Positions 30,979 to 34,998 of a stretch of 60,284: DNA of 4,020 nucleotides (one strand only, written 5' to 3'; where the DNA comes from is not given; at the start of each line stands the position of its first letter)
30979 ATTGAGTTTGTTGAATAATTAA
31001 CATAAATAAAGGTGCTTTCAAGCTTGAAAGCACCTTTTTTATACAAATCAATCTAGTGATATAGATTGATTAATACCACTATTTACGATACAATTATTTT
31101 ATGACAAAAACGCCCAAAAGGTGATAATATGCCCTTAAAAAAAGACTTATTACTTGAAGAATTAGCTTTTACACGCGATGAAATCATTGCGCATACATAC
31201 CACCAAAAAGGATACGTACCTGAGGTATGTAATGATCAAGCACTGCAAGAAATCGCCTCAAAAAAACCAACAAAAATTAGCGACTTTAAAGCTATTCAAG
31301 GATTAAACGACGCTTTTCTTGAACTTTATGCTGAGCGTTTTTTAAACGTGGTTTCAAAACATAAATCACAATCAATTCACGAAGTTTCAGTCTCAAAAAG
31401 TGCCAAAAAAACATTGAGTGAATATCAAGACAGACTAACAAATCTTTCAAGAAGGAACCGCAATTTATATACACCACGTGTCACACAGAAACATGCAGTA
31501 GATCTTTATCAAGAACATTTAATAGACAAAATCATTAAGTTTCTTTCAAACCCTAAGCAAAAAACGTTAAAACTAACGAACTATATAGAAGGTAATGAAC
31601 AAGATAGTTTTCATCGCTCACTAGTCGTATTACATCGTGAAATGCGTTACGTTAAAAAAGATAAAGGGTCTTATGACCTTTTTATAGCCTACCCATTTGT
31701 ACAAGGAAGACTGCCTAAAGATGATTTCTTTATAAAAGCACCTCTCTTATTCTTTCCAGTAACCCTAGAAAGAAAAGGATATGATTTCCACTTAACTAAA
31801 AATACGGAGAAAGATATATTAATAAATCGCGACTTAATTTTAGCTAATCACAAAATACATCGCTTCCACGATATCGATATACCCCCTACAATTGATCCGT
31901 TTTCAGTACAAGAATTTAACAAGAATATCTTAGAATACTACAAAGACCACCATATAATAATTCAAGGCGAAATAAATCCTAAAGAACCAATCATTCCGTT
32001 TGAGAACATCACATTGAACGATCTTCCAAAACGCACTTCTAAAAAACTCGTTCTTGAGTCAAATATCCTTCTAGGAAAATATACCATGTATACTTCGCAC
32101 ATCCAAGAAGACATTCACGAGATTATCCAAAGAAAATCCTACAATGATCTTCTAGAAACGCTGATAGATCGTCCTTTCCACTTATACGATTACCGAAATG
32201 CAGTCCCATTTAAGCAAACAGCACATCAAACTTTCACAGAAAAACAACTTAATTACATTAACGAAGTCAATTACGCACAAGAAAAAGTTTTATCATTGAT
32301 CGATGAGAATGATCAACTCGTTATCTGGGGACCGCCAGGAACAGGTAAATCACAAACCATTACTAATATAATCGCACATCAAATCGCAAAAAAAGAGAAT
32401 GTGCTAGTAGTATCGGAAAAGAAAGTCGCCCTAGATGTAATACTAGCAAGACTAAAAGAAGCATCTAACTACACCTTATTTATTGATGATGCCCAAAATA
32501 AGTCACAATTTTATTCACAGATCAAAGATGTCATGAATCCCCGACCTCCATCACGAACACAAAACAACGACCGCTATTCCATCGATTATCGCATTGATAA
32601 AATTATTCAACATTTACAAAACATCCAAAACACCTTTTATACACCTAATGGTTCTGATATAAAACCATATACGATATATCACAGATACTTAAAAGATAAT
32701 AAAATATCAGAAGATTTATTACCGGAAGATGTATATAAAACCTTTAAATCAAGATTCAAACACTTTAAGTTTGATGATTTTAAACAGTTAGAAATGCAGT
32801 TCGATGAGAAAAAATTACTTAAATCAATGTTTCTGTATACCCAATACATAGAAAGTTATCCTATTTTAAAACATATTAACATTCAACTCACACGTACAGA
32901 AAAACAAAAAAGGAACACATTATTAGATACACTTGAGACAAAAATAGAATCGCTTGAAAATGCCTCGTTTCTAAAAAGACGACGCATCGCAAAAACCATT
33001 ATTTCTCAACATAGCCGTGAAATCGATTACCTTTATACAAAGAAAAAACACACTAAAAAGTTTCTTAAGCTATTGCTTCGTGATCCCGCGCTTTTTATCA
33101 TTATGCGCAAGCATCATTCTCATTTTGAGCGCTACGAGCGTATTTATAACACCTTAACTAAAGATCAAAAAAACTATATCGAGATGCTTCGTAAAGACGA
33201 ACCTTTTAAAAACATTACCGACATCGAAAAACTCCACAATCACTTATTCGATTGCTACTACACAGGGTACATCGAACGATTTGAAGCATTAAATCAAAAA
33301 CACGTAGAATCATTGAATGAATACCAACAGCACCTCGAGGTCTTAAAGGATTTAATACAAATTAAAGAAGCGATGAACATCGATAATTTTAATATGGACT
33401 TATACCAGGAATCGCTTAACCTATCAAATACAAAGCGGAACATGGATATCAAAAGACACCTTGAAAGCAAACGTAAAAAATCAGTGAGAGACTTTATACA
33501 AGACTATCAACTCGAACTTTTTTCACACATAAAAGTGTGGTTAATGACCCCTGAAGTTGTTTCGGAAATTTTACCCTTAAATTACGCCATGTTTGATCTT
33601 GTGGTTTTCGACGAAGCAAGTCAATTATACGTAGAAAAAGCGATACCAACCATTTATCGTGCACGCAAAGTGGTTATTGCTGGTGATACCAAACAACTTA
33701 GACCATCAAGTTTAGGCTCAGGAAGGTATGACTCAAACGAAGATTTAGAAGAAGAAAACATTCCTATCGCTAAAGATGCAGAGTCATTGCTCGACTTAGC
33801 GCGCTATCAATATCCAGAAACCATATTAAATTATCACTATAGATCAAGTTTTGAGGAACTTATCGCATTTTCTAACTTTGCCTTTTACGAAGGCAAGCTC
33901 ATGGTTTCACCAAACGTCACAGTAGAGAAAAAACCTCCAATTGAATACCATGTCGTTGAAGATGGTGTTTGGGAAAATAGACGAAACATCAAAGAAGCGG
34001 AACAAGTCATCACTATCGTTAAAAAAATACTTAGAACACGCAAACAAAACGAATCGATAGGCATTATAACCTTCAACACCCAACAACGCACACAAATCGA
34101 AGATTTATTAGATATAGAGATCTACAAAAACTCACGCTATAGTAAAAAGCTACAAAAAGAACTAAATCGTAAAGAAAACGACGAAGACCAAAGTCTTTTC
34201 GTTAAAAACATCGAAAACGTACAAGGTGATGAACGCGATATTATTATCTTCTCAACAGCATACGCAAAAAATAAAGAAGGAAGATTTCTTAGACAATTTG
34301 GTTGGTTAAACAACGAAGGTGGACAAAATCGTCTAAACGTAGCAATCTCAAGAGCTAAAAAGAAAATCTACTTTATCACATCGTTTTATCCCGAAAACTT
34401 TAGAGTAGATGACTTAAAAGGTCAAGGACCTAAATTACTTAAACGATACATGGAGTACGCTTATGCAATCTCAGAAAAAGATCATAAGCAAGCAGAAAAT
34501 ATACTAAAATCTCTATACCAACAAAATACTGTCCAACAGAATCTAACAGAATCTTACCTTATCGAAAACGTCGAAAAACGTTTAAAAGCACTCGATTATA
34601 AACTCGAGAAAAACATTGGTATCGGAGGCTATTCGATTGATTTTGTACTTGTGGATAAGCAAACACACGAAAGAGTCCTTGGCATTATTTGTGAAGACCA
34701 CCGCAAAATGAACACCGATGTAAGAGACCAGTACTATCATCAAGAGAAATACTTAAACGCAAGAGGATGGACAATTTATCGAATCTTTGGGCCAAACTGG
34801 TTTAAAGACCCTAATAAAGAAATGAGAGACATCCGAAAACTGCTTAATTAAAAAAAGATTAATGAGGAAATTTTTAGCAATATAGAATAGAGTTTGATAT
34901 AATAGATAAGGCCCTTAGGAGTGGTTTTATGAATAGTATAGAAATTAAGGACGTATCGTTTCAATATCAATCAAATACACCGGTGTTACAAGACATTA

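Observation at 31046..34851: Orphan 1240-aa HRDC-like / DUF4011-like / Upf1-type helicase / REase-like fusion wedged into the ribosomal-ECF locus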

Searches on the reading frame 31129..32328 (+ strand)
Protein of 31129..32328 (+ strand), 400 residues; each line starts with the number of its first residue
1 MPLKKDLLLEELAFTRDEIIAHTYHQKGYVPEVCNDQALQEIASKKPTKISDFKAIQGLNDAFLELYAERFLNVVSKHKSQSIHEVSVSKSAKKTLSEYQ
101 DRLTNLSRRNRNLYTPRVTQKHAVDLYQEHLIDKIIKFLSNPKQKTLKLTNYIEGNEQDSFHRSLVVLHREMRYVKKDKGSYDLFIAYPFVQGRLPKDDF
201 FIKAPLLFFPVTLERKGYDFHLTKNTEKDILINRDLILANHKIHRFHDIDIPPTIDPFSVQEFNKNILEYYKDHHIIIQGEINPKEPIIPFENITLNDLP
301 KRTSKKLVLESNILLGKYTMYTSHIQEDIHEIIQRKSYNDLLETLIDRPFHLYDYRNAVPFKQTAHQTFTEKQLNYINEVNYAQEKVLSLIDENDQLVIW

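Call 52: predict_structure(alignment_id=A4)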
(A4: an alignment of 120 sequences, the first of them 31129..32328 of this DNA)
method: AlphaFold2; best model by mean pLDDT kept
length: 400 residues; sequences in the alignment: 120
mean_pLDDT: 82.4   pTM: 0.62
mean pLDDT of the five models: 82.4, 80.0, 76.3, 75.0, 72.8
residues with pLDDT >= 90: 173; 70-90: 143; 50-70: 73; < 50: 11
segments of 3 or more residues with pLDDT < 50: 351-353, 360-363
pLDDT, mean of each block of 10 residues (from residue 1): 74 94 91 92 89 88 91 86 75 78 74 90 93 94 93 70 94 84 92 82 94 93 92 89 79 86 94 92 93 79 75 93 71 78 63 51 53 67 65 62
secondary structure, 60 per line:
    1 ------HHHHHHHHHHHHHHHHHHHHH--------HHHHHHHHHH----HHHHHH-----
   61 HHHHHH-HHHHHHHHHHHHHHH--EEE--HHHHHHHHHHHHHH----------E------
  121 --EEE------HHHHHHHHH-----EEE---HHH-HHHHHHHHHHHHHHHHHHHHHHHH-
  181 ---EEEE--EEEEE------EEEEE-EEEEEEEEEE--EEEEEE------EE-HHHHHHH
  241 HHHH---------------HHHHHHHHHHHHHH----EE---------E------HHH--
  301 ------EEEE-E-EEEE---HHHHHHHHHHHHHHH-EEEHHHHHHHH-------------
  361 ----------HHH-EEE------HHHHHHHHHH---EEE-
elements in order: H7-27 H36-45 H50-55 H61-66 H68-82 E85-87 H90-103 E123-125 H132-140 E146-148 H156-179 E184-187 E190-194 E201-205 E207-216 E219-224 H234-244 H260-273 E307-310 E314-317 H321-335 E337-339 H340-347 E375-377 H384-393 E397-399

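Call 55: fold_search(model_id=the predicted structure, library=pdb)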
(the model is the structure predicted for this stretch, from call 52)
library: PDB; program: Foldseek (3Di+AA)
matches with E <= 10: 326; with E <= 0.001: 0
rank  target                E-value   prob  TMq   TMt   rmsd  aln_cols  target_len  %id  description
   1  2rhf                  1.6e-02  1.00  0.16  0.70   2.6        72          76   21  D. radiodurans RecQ HRDC domain 3 (released 2008-04-22)
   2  1wud_B                4.2e-02  1.00  0.18  0.88   1.5        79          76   24  E. coli RecQ HRDC domain (released 2005-08-09)
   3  1wud_A                4.9e-02  1.00  0.18  0.88   1.4        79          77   24  E. coli RecQ HRDC domain (released 2005-08-09)
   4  2e1e                  2.3e-01  0.93  0.15  0.50   5.0        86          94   21  Crystal structure of the HRDC Domain of Human Werner Syndrome Protein, WRN (released 2006-12-12)
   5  2dgz_MODEL_1_A        2.8e-01  0.93  0.16  0.45   4.8        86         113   16  Solution structure of the Helicase and RNase D C-terminal domain in Werner syndrome ATP-dependent helicase (released 2006-09-16)
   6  2kv2_MODEL_1_A        3.9e-01  0.99  0.16  0.66   2.3        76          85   18  Solution Structure of the human BLM HRDC domain (released 2010-12-15)
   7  9ekb_C                4.6e-01  0.08  0.09  0.20  17.4       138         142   13  Cryo-EM structure of apo-form human DNA polymerase delta (released 2025-02-05)
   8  1yt3                  5.5e-01  0.35  0.16  0.17  19.3       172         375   13  Crystal Structure of Escherichia coli RNase D, an exoribonuclease involved in structured RNA processing (released 2005-08-09)
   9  8tyx_B                6.2e-01  0.09  0.09  0.17   9.0        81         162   14  Structure of a bacterial Ubl-deubiquitinase complex (form 1) (released 2024-06-12)
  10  4qfw_B                6.2e-01  0.01  0.06  0.08  15.7       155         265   11  Crystal structure of acyl-CoA thioesterase tesB from Yersinia pestis (released 2014-06-04)
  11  8c5u_A                6.5e-01  0.02  0.07  0.04  24.2       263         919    8  Cryo-EM structure of yeast mitochondrial RNA polymerase transcription initiation complex with 8-mer RNA, pppGpGpUpApAp (released 2023-08-30)
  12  9vtq_G                8.2e-01  0.01  0.09  0.07  26.2       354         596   13  Target DNA-bound type I-F3 TniQ-Cascade of Vibrio parahaemolyticus in full R-loop state 1 (released 2026-02-11)
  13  9nlv_A                9.2e-01  0.01  0.07  0.06  21.1       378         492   10  Cryo-EM structure of hexameric SenDRT9 RT-ncRNA complex (released 2025-05-14)
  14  9fci_D                9.7e-01  0.04  0.07  0.09  18.4       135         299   10  USP1 bound to KSQ-4279 and ubiquitin conjugated to FANCD2 (focused refinement) (released 2024-09-04)
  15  6d0m_A                9.7e-01  0.03  0.06  0.06  18.6       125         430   15  Polymerase Eta post-insertion binary complex with cytarabine (AraC) (released 2018-09-05)
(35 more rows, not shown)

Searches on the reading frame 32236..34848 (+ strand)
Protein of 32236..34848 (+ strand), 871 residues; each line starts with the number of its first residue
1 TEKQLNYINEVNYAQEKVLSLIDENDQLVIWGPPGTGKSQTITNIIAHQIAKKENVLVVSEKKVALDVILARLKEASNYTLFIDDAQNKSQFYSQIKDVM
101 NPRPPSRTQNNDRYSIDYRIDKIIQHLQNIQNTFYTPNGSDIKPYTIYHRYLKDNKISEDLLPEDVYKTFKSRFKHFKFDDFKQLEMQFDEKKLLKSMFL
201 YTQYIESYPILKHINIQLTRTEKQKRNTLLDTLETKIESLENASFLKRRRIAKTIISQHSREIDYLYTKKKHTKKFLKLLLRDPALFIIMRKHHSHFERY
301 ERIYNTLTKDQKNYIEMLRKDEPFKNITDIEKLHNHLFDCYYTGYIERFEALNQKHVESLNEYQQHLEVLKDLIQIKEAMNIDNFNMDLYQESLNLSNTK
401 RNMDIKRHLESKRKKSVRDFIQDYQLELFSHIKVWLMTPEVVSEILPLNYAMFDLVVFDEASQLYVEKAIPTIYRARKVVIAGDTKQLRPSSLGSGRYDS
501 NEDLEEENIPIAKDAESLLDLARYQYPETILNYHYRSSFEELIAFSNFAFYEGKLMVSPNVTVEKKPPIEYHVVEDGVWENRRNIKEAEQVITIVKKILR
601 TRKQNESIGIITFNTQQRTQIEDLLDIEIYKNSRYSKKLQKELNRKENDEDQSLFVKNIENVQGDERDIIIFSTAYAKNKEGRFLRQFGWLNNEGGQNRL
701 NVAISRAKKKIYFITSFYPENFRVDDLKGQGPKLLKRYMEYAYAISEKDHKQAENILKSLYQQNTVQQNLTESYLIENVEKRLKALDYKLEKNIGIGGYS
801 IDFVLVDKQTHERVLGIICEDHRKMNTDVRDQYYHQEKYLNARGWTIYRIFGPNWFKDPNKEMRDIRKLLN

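Call 67: predict_structure(alignment_id=A5)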
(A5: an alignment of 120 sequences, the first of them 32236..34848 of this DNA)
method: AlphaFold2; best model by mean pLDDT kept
length: 871 residues; sequences in the alignment: 120
mean_pLDDT: 85.5   pTM: 0.78
mean pLDDT of the five models: 85.5, 84.3, 83.3, 82.0, 80.6
residues with pLDDT >= 90: 422; 70-90: 362; 50-70: 48; < 50: 39
segments of 3 or more residues with pLDDT < 50: 488-517, 764-771
pLDDT, mean of each block of 10 residues (from residue 1): 83 90 86 84 93 90 85 90 90 93 88 91 93 79 85 91 93 82 89 90 90 87 88 81 79 84 85 89 86 86 91 93 90 93 94 93 94 93 93 93 91 90 90 90 73 82 57 71 60 36 42 46 67 89 91 86 89 93 94 95 91 94 94 87 81 90 85 92 82 80 90 94 84 93 94 90 48 83 93 83 92 92 73 91 93 93 94 88
secondary structure, 60 per line:
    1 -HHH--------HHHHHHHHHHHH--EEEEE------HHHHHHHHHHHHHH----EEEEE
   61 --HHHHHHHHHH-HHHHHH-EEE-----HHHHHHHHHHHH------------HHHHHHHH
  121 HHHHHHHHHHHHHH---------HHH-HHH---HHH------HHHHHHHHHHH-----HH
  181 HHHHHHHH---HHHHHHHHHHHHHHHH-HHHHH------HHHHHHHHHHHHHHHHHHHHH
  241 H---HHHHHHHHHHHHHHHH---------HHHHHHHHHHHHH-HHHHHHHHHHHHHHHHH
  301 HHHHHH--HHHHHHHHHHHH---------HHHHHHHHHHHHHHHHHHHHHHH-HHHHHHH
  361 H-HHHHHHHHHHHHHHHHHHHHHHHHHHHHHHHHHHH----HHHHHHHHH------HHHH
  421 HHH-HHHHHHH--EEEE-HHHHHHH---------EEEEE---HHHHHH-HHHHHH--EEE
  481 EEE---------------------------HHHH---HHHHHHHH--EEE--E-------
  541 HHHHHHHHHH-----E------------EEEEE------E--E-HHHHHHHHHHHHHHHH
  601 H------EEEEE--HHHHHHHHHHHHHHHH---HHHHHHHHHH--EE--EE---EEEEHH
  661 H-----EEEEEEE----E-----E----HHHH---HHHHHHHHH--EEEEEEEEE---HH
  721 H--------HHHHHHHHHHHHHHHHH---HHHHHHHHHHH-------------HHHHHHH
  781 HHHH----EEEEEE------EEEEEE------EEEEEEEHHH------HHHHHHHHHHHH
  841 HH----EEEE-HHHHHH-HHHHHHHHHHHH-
elements in order (helices of 4 or more, strands of 3 or more residues): H13-24 E27-31 H38-51 E56-60 H63-72 H74-79 E81-83 H89-100 H113-134 H163-173 H179-188 H192-207 H209-213 H220-241 H245-260 H270-282 H284-306 H309-320 H330-352 H354-361 H363-397 H402-410 H417-423 H425-431 E434-437 H439-445 E455-459 H463-468 H470-475 E478-483 H511-514 H518-525 E528-530 H541-550 E569-573 H585-601 E608-612 H615-630 H634-643 E655-658 E667-673 H689-692 H696-704 E707-715 H730-746 H750-760 H774-784 E789-794 E801-806 E813-819 H829-842 E847-850 H852-857 H859-870

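Call 71: fold_search(model_id=the predicted structure, library=pdb)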
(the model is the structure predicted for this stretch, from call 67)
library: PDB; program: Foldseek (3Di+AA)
matches with E <= 10: 869; with E <= 0.001: 69
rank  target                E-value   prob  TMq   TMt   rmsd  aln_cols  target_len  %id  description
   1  9l5s_Y                1.8e-12  1.00  0.34  0.23  27.2       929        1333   12  Cryo-EM structure of the thermophile spliceosome (state B*Q1) (released 2025-03-12)
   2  9l5t_Y                1.4e-11  1.00  0.35  0.23  25.0       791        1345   13  Cryo-EM structure of the thermophile spliceosome (state B*Q2) (released 2025-03-12)
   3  8ro2_Q                9.0e-11  1.00  0.33  0.22  24.3       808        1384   13  Integrative Structure of the human intron lariat Spliceosome (ILS'') (released 2024-09-18)
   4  9l5r_Y                1.2e-10  1.00  0.34  0.23  24.7       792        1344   13  Cryo-EM structure of the thermophile spliceosome (state ILS) (released 2025-03-12)
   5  5z56_Q                2.6e-10  1.00  0.32  0.22  24.9       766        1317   13  cryo-EM structure of a human activated spliceosome (mature Bact) at 5.1 angstrom. (released 2018-09-19)
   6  5xjc_Q                3.1e-10  1.00  0.32  0.21  24.9       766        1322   13  Cryo-EM structure of the human spliceosome just prior to exon ligation at 3.6 angstrom (released 2017-07-05)
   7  7a5p_U                3.5e-10  1.00  0.33  0.22  25.9       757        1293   13  Human C Complex Spliceosome - Medium-resolution PERIPHERY (released 2020-10-14)
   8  6ff7_U                4.1e-10  1.00  0.32  0.21  24.8       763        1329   13  human Bact spliceosome core structure (released 2019-03-13)
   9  8ftm_B                4.4e-10  1.00  0.34  0.39  28.0       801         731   16  Setx-ssRNA-ADP-SO4 complex (released 2023-10-25)
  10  4pj3                  7.3e-10  1.00  0.32  0.21  24.8       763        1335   13  Structural insight into the function and evolution of the spliceosomal helicase Aquarius, Structure of Aquarius in compl (released 2015-01-21)
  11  2wjv_A                1.8e-09  1.00  0.33  0.37  28.2       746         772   14  Crystal structure of the complex between human nonsense mediated decay factors UPF1 and UPF2 (released 2009-07-07)
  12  2gk7                  2.6e-09  1.00  0.33  0.47  29.9       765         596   14  Structural and Functional insights into the human Upf1 helicase core (released 2007-01-09)
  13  2wjv_B                2.9e-09  1.00  0.34  0.38  28.6       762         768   14  Crystal structure of the complex between human nonsense mediated decay factors UPF1 and UPF2 (released 2009-07-07)
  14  4b3g_B                3.4e-09  1.00  0.33  0.46  28.7       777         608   13  crystal structure of Ighmbp2 helicase in complex with RNA (released 2012-09-26)
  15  4b3f                  3.4e-09  1.00  0.32  0.43  26.9       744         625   13  crystal structure of Ighmbp2 helicase (released 2012-09-26)
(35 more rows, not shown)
